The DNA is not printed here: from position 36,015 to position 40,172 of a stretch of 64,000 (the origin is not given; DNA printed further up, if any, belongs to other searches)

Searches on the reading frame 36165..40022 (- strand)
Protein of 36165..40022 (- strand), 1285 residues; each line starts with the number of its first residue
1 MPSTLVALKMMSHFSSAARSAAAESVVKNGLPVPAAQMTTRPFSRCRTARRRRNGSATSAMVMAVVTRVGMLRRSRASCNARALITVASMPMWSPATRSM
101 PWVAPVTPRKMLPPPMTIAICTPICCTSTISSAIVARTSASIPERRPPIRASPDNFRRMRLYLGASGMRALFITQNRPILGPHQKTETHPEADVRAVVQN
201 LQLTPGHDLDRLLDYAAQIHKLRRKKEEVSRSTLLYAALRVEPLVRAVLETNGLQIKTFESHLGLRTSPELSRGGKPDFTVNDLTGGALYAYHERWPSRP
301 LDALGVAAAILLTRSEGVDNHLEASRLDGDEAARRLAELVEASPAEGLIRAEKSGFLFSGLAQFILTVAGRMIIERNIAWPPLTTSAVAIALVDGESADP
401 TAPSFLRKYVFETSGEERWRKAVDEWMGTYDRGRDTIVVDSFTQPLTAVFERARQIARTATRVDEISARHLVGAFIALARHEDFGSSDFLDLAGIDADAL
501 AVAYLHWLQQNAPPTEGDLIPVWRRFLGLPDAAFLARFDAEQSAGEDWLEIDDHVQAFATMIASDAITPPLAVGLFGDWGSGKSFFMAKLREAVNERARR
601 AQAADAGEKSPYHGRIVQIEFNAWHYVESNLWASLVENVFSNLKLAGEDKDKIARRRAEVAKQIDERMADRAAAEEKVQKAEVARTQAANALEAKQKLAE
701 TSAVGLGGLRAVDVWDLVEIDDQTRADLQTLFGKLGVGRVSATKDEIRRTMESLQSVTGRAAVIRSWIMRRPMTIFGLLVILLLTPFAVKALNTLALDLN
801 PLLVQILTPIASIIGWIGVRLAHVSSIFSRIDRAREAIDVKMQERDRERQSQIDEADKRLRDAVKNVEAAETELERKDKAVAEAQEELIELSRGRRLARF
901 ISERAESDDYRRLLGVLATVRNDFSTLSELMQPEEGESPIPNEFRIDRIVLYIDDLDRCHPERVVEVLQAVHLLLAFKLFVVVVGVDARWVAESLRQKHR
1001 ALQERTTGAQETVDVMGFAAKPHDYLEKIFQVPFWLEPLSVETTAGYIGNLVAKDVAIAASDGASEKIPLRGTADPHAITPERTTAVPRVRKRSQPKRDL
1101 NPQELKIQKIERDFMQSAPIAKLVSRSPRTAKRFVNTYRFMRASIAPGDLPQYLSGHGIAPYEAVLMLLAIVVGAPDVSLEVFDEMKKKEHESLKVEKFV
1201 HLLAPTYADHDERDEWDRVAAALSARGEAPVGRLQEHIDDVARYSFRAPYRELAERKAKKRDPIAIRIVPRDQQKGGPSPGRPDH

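Call 81: find_encoding_contigs(protein=window:36165-40022:-, flank=10000, max_places=1)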
Protein window:36165-40022:- (1285 aa): no gene with exactly this product is on record in the collection.

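Call 84: search_protein_families(library=pfam, proteins=[window:36168-40022:-], max_evalue=0.00001)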
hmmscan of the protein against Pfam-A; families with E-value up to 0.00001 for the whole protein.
window:36168-40022:- (1285 aa): 1 family
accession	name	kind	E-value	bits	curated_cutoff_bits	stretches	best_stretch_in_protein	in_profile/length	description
PF07693.20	KAP_NTPase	-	7.5e-30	104.6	20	1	556-1142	6-290/293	KAP family P-loop domain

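Call 89: search_protein_families(library=ncbifam, proteins=[window:36168-40022:-], max_evalue=0.001)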
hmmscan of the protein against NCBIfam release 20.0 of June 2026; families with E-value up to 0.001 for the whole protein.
window:36168-40022:- (1285 aa): 1 family
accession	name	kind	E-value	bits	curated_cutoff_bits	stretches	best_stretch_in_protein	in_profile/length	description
NF041923.1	QatA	equivalog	6.1e-27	94.5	600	2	944-1146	198-383/628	Qat anti-phage system ATPase QatA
